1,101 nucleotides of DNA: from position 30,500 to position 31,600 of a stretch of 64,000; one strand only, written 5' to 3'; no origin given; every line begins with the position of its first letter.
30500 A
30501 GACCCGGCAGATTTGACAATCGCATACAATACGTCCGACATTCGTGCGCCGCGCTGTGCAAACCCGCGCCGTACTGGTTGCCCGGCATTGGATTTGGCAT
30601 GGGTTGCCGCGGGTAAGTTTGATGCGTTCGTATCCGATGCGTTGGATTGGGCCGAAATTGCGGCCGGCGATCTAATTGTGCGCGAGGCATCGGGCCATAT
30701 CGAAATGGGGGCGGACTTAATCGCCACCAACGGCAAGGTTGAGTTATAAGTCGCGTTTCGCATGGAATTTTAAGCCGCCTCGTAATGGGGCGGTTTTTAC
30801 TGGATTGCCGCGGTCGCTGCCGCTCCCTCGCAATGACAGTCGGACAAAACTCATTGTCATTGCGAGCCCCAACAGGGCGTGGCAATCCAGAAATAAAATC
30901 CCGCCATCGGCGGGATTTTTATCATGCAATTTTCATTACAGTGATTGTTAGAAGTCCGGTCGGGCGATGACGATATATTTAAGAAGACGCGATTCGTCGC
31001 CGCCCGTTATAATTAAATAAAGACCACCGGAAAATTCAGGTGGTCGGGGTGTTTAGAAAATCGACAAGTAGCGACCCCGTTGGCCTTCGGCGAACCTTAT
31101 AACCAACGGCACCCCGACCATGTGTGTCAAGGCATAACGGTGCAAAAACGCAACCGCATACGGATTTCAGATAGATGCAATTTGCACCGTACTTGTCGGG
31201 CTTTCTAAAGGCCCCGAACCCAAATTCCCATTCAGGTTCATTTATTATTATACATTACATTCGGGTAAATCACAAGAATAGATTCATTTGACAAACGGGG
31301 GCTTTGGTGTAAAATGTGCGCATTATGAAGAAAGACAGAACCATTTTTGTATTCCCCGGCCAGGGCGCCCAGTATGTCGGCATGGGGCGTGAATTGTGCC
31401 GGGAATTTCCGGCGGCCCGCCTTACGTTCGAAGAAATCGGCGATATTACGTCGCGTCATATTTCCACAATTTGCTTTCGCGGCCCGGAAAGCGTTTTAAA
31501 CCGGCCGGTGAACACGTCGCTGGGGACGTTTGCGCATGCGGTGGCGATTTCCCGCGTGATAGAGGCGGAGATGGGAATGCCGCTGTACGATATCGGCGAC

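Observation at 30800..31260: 570-bp intergenic region upstream of fabD packed with GC-rich helices: candidate small RNA(s)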

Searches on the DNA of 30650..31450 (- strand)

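Call 4: search_rna_families(source=window, start=30650, end=31450, threshold=evalue, max_evalue=10, show_alignments=3)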
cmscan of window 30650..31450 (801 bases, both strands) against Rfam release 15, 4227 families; matches with E-value up to 10: 10.
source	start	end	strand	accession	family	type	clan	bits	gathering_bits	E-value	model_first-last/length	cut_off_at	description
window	30888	30946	-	RF02064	STnc370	Gene; sRNA;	-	26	54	0.47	1-71/71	no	Enterobacterial sRNA STnc370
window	30802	30921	+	RF00512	Leu_leader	Cis-reg; leader;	-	23.6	50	0.02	1-148/148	no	Leucine operon leader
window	30894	30919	+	RF01772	rnk_pseudo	Cis-reg; leader;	-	19.1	55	1.4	72-100/108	no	Pseudomonas rnk leader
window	30844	30919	+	RF01393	isrJ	Gene; sRNA;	-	18.3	37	1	1-75/75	no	isrJ Hfq binding RNA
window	30823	30920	+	RF02144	rsmX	Gene;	CL00106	17.9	56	0.74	1-114/114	no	rsmX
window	30888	30949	-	RF01772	rnk_pseudo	Cis-reg; leader;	-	17.2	55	3.7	1-108/108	no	Pseudomonas rnk leader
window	30806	30921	+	RF01400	istR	Gene; antitoxin;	-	16.9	45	0.91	1-130/130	no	istR Hfq binding RNA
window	30827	30864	-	RF01898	mir-363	Gene; miRNA;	CL00110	15.5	58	1.9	23-60/80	no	mir-363 microRNA precursor family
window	30962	31008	+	RF01277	snoU54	Gene; snRNA; snoRNA; CD-box;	CL00008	15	35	5.8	1-67/67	no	Small nucleolar RNA U54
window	30891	30922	+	RF02628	Hrs1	Gene; sRNA;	-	14.7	56.4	5.7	1-74/74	no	Hfq-regulated sRNA 1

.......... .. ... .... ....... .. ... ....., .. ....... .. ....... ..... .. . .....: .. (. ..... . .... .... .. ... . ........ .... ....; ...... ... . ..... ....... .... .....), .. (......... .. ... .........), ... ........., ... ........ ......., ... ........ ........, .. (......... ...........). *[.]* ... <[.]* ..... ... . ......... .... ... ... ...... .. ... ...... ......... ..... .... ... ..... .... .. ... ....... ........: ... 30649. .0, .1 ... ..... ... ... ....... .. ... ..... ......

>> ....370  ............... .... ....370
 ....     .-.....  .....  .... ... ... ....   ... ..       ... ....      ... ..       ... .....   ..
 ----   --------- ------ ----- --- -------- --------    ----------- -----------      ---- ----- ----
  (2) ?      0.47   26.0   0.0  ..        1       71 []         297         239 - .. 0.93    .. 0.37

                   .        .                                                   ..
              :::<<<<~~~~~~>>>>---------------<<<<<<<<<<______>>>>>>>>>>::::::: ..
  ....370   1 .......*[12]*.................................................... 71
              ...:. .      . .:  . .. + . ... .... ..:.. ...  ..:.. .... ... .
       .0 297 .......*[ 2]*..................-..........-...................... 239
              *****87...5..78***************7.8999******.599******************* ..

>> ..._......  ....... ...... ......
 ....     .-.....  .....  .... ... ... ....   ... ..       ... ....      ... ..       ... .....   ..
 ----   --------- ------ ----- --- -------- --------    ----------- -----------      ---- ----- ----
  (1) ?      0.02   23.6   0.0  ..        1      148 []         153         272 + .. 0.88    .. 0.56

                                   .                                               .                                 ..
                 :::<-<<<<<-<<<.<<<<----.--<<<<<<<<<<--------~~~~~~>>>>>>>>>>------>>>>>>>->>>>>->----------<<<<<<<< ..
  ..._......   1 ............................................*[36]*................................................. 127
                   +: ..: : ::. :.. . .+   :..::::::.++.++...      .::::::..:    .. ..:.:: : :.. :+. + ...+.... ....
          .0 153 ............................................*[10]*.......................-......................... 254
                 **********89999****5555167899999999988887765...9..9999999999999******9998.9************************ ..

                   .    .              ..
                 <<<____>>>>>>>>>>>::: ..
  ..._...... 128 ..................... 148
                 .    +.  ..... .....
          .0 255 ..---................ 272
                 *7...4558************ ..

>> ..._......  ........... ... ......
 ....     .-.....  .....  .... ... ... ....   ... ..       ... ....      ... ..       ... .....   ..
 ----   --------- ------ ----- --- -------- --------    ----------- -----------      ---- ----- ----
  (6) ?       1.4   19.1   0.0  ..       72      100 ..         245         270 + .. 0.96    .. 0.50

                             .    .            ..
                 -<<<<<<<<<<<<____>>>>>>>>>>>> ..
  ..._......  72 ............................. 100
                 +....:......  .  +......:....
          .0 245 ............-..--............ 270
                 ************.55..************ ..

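Call 51: search_dna_similar(query=window:30895-31260:-, collection=plasmids, mode=distant, max_evalue=0.01, max_rows=10)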
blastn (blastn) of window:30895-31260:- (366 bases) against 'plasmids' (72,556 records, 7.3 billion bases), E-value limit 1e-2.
Records with a match: 8; places in all: 8; records where one place covers at least 80% of the query: 0.
Best place of each record, by identity: >=99% 8.
By first word of the organism name: Escherichia 8.
By predicted mobility (MOB-suite, as given by PLSDB): non-mobilizable 8.
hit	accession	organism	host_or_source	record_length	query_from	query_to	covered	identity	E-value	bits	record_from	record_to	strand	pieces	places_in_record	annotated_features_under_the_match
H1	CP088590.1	Escherichia coli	Homo sapiens,blood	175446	341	366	7%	100.0%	8e-3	48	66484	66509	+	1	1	none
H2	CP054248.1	Escherichia coli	Homo sapiens,bone infection of foot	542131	341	366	7%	100.0%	8e-3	48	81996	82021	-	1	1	none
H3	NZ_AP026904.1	Escherichia coli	Canis lupus familiaris,cell ...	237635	341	366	7%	100.0%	8e-3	48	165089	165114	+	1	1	none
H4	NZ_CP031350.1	Escherichia coli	Cattle,whole organism,feces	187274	341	366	7%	100.0%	8e-3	48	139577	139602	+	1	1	none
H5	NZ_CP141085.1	Escherichia coli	Homo sapiens,Infected Human Urine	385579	341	366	7%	100.0%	8e-3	48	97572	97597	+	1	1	none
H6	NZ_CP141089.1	Escherichia coli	Homo sapiens,Infected Human Urine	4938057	341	366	7%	100.0%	8e-3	48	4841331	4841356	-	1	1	none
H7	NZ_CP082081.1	Escherichia coli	Homo sapiens,blood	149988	341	366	7%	100.0%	8e-3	48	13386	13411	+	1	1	none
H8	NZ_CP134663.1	Escherichia coli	Larus michahellis,bacteria,cloaca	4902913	341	366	7%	100.0%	8e-3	48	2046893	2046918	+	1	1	none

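Call 52: search_dna_similar(query=window:30895-31260:-, collection=phages, mode=distant, max_evalue=0.01, max_rows=10)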
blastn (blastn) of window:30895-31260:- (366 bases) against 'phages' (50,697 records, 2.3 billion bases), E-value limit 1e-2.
No match.

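Call 55: build_rna_model(alignment_id=A6)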
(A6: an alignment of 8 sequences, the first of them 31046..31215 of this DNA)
Model R1 built from alignment A6 (8 sequences, 180 columns); structure: RNAalifold consensus.
model positions 169; base pairs 48; branch points 2; effective number of sequences 1.32; information 0.59 bits per position. Calibrated on 0.2 Mb of random sequence (short: E-values are rough).
structure used (alignment columns):
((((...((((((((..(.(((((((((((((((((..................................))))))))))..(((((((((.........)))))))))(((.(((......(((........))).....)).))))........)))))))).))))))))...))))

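Call 57: search_with_rna_model(model_id=R1, sources=[window, L001, L002, L003, L004, L005, L006, L007, L008, L009, L010, L011, L012, L013, L014, L015, L016, L017, L018, L019, L020, L021, L022, L023, L024, L025, L026, L027, L028, L029, L035, L036, L078, L079, L080, L081, L082, L083, L084, L085, L086, L087, L088, L089, L090], max_evalue=10)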
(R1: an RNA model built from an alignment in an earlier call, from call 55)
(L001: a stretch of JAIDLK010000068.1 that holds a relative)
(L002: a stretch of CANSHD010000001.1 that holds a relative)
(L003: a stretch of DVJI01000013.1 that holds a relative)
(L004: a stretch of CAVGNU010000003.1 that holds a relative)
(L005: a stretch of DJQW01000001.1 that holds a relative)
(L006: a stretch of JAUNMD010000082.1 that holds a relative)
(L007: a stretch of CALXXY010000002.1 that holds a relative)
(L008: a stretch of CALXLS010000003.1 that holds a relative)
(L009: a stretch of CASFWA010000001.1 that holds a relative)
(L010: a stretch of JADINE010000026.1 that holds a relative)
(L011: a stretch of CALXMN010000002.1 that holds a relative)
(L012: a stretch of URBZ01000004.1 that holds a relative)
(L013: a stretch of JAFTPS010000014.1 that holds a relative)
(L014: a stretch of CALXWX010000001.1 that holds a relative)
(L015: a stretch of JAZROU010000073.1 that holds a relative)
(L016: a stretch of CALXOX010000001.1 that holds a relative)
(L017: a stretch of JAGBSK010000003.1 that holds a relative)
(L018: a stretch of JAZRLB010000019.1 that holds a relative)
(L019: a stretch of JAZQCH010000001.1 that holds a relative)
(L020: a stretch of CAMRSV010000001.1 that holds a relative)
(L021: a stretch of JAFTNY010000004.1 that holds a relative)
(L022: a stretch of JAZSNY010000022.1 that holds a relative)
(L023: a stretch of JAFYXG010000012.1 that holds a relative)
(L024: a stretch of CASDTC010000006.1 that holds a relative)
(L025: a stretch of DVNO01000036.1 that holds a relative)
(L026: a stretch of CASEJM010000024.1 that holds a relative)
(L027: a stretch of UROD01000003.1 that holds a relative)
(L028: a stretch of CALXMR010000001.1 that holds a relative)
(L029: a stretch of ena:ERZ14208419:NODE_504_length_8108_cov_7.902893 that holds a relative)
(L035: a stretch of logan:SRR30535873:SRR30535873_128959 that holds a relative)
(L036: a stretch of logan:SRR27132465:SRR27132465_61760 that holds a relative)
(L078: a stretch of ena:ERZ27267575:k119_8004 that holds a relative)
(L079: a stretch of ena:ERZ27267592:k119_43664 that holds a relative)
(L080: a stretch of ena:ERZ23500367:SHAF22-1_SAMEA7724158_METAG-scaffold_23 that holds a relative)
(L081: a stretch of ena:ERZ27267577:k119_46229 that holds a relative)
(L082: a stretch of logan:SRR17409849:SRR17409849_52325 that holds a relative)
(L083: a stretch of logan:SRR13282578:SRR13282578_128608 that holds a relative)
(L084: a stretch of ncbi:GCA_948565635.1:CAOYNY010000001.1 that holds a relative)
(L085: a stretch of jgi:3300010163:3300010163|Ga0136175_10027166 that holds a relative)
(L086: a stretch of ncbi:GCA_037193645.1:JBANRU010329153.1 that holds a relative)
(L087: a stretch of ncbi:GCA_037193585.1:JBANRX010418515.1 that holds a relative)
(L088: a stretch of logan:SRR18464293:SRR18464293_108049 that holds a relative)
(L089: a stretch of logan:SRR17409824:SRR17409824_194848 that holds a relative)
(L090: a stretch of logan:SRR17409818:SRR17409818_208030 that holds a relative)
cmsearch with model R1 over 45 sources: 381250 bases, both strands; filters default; matches with E-value up to 10: 17.
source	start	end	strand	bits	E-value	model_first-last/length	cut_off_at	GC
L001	3722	3890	-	194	7.9e-59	1-169/169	no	0.49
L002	3724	3891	-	190.6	9.8e-58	1-169/169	no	0.51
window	31046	31215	-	182.9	2.7e-55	1-169/169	no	0.52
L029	3749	3918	-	182.9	2.7e-55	1-169/169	no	0.52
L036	2401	2570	-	175.2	7.1e-53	1-169/169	no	0.51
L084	2211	2378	-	158.4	1.6e-47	1-169/169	no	0.5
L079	2233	2395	-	148.2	2.6e-44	1-169/169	no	0.48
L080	2233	2395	-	148.2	2.6e-44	1-169/169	no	0.48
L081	2233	2395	-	148.2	2.6e-44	1-169/169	no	0.48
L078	2233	2395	-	148.2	2.6e-44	1-169/169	no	0.48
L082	1757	1918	-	145.5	1.9e-43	1-169/169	no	0.49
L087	699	865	-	137.3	7.2e-41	1-169/169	no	0.48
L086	1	131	-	88.2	2.7e-25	1-133/169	3'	0.5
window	47603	47781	+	61.7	6.5e-17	1-169/169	no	0.5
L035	3447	3477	-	16.4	0.015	138-169/169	5'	0.45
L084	3449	3504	+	8.8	3.9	1-169/169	no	0.45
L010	6448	6464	+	7.6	9.4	1-169/169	no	0.76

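Call 65: search_with_rna_model(model_id=R1, sources=[window, L001, L002, L036, L078, L082, L084, L087], max_evalue=0.001, make_alignment=true)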
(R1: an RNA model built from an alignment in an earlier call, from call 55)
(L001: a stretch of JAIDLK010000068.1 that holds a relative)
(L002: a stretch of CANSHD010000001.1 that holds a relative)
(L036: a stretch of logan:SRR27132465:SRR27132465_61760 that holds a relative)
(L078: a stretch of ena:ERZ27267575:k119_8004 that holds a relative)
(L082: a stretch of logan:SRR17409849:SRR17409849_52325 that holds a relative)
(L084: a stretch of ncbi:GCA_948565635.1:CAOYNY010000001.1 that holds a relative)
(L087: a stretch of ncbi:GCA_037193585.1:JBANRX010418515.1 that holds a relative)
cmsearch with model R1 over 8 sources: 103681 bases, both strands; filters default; matches with E-value up to 0.001: 9.
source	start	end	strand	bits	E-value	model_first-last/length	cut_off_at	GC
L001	3722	3890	-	194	2.2e-59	1-169/169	no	0.49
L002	3724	3891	-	190.6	2.7e-58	1-169/169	no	0.51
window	31046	31215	-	182.9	7.2e-56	1-169/169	no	0.52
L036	2401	2570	-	175.2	1.9e-53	1-169/169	no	0.51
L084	2211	2378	-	158.4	4.3e-48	1-169/169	no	0.5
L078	2233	2395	-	148.2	7.2e-45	1-169/169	no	0.48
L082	1757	1918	-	145.5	5.3e-44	1-169/169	no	0.49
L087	699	865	-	137.3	2e-41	1-169/169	no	0.48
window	47603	47781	+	61.7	1.8e-17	1-169/169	no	0.5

Alignment A7: 9 matches aligned to the model, 194 columns, each read 5' to 3' on its own strand. Consensus structure (alignment columns), stored with it:
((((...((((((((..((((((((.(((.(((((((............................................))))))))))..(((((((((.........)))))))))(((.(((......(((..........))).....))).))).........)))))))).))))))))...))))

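Call 67: build_rna_model(alignment_id=A7)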
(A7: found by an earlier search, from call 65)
Model R2 built from alignment A7 (9 sequences, 194 columns); structure: stored with the alignment.
model positions 169; base pairs 48; branch points 2; effective number of sequences 1.54; information 0.591 bits per position. Calibrated on 0.2 Mb of random sequence (short: E-values are rough).
structure used (alignment columns):
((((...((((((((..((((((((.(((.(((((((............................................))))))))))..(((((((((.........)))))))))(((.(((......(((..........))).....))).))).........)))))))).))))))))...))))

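Call 68: search_with_rna_model(model_id=R2, source=window, filters=off, max_evalue=10)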
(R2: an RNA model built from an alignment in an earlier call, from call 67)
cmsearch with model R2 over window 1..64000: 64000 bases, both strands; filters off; matches with E-value up to 10: 53.
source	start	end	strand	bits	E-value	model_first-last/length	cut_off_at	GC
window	31046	31215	-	180.3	8.1e-52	1-169/169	no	0.52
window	47603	47781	+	116.8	6.1e-33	1-169/169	no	0.5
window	49358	49554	-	18.1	0.0014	1-169/169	no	0.49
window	31046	31215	+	15.8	0.0069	1-169/169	no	0.52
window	61289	61405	+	11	0.19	1-169/169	no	0.47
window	4871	4906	-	10.3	0.3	1-169/169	no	0.67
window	19410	19470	-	10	0.36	1-169/169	no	0.46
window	31804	31956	-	9.2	0.63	1-169/169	no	0.65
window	16553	16577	+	9.1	0.66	82-106/169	no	0.6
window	15185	15251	-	8.5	0.99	1-169/169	no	0.3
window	1914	1962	+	8.4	1.1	1-169/169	no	0.47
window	61891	61932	-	8.4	1.1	1-169/169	no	0.33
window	47603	47780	-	8.3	1.1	1-169/169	no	0.49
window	19719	19866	+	8.2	1.2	1-169/169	no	0.53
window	61891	61934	+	8.2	1.2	1-169/169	no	0.34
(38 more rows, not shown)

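Call 79: search_with_rna_model(model_id=R2, sources=[L091, L092, L093, L089, L090, L085], filters=off, max_evalue=0.1)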
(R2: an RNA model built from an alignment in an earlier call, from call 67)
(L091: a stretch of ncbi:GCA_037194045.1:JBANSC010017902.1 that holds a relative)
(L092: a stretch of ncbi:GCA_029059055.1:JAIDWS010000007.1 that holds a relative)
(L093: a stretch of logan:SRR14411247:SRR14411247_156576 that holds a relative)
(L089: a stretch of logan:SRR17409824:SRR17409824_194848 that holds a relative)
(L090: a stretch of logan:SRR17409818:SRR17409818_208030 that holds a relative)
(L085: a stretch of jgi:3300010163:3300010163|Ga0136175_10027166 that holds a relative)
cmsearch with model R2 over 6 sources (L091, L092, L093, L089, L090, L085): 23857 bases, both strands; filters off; matches with E-value up to 0.1: 5.
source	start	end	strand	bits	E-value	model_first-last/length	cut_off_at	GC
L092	2264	2449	+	87.3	1.3e-24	1-169/169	no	0.47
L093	15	200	+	87.3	1.3e-24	1-169/169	no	0.47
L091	2259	2450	+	83.1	2.4e-23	1-169/169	no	0.47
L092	1494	1681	+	72.8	2.8e-20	1-169/169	no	0.48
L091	3259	3300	-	11.9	0.038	1-169/169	no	0.43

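Call 81: search_with_rna_model(model_id=R2, sources=[window, L001, L002, L036, L078, L082, L084, L087, L091, L092], max_evalue=0.000001, make_alignment=true)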
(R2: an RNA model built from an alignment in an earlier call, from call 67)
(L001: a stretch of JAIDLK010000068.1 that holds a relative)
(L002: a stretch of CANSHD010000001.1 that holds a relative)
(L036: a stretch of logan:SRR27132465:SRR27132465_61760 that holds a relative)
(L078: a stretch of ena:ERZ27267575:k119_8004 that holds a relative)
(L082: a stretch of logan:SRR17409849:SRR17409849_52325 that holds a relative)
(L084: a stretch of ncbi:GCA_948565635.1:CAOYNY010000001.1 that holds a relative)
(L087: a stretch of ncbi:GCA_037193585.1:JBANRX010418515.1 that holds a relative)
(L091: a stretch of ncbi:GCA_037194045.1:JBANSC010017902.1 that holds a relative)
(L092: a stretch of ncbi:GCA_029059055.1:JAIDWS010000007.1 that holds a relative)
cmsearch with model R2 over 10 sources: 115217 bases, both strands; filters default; matches with E-value up to 0.000001: 12.
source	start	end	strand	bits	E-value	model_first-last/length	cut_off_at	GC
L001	3722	3890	-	190.2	1.7e-54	1-169/169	no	0.49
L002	3724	3891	-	184.9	6.2e-53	1-169/169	no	0.51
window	31046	31215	-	180.3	1.4e-51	1-169/169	no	0.52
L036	2401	2570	-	174.3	8.5e-50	1-169/169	no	0.51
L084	2211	2378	-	158.8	3.5e-45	1-169/169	no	0.5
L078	2233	2395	-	144.3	7.5e-41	1-169/169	no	0.48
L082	1757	1918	-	141.7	4.5e-40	1-169/169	no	0.49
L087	699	865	-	136.4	1.6e-38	1-169/169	no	0.48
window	47603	47781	+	116.9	1.1e-32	1-169/169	no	0.5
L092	2264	2449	+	87.4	6.3e-24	1-169/169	no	0.47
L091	2259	2450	+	83.2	1.1e-22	1-169/169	no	0.47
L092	1494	1681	+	72.9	1.3e-19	1-169/169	no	0.48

Alignment A8: 12 matches aligned to the model, 245 columns, each read 5' to 3' on its own strand. Consensus structure (alignment columns), stored with it:
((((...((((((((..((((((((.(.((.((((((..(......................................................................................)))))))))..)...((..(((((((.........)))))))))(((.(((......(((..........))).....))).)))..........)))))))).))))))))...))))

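Call 89: search_with_rna_model(model_id=R2, source=L094, filters=off, max_evalue=0.1)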
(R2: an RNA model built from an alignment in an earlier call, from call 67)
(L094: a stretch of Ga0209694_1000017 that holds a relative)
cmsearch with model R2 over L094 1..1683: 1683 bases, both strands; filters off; matches with E-value up to 0.1: 3.
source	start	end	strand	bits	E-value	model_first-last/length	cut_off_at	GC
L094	824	1012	-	82.4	2.7e-24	1-169/169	no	0.47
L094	825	1012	+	7.6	0.048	1-169/169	no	0.47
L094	1057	1231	+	7.5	0.055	1-169/169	no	0.53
